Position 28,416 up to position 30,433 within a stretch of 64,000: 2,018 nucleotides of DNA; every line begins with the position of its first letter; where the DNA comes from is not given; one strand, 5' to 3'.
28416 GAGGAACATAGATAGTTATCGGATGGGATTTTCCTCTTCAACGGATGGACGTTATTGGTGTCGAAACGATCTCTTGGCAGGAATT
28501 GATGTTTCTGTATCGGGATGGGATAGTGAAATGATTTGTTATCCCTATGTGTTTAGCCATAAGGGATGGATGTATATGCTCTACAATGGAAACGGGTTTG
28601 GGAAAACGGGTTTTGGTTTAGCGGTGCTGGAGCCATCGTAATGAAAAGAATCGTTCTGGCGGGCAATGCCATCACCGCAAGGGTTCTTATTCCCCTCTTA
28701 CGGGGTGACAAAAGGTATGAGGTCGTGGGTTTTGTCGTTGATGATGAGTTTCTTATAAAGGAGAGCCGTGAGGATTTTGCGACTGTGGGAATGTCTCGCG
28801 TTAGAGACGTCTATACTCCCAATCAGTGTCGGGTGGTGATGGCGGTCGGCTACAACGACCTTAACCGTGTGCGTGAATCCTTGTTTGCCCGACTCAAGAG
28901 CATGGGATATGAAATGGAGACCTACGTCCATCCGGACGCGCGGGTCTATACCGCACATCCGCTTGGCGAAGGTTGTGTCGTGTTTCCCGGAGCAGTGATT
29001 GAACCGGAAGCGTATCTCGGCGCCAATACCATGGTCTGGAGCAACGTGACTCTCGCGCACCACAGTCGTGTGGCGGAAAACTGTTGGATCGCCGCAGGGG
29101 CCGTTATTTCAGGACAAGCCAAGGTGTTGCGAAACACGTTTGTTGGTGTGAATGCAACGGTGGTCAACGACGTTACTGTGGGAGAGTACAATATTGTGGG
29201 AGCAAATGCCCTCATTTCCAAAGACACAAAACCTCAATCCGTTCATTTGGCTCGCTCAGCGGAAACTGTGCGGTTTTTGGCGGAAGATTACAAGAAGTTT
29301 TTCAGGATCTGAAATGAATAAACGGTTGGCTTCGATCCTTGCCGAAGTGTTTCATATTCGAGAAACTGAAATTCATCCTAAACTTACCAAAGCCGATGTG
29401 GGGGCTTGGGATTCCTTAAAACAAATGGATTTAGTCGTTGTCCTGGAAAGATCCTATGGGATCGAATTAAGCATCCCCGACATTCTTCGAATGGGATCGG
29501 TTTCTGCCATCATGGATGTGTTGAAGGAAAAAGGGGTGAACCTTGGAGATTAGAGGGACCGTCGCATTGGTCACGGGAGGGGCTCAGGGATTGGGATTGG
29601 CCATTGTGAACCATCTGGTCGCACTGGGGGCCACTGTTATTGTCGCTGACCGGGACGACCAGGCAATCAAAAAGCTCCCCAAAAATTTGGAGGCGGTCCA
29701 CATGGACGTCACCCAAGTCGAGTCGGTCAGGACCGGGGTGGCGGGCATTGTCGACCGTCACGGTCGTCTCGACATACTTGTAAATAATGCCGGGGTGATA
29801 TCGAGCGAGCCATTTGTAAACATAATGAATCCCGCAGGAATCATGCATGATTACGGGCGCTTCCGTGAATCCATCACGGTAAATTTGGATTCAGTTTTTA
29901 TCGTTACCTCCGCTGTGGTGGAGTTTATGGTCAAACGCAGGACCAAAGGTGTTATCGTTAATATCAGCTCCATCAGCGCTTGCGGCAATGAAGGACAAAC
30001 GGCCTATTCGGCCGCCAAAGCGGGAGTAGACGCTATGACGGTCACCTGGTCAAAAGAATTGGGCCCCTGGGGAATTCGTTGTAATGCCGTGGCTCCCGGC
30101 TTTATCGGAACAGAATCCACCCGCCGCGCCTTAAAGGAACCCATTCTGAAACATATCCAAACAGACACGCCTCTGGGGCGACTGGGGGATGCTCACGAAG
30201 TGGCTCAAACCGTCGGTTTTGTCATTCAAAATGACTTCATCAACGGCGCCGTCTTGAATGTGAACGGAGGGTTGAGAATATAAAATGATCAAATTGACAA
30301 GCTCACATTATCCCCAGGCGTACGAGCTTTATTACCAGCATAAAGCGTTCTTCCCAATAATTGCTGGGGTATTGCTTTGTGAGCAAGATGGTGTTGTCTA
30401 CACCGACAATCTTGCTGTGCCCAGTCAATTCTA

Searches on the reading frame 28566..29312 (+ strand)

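Call 7: search_protein_families(library=pfam, proteins=[window:28566-29312:+], max_evalue=0.001)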
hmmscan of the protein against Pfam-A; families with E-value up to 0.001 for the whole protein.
window:28566-29312:+ (248 aa): 2 families
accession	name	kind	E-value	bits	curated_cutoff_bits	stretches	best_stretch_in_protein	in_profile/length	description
PF00132.30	Hexapep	-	2.3e-15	55.9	27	2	187-218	4-35/36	Bacterial transferase hexapeptide (six repeats)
PF25084.1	LbH_EIF2B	-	0.00015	22.2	54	0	141-216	14-92/105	EIF2B subunit epsilon LbH domain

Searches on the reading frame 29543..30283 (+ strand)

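Call 7: search_protein_families(library=pfam, proteins=[window:29543-30283:+], max_evalue=0.001)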
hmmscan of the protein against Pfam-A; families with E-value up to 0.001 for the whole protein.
window:29543-30283:+ (246 aa): 5 families
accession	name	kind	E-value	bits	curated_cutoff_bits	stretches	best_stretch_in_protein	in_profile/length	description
PF00106.31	adh_short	-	2.4e-48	164.7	26.6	1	7-196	2-190/195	short chain dehydrogenase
PF13561.12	adh_short_C2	-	3e-47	161.6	27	1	14-244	3-235/236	Enoyl-(Acyl carrier protein) reductase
PF08659.16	KR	-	2.4e-10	41.1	22.6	1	8-170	3-164/180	KR domain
PF01370.27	Epimerase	-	0.00013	21.9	20.9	0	8-173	1-160/240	NAD dependent epimerase/dehydratase family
PF00107.32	ADH_zinc_N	-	0.00025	21.4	31.8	1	16-129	1-113/129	Zinc-binding dehydrogenase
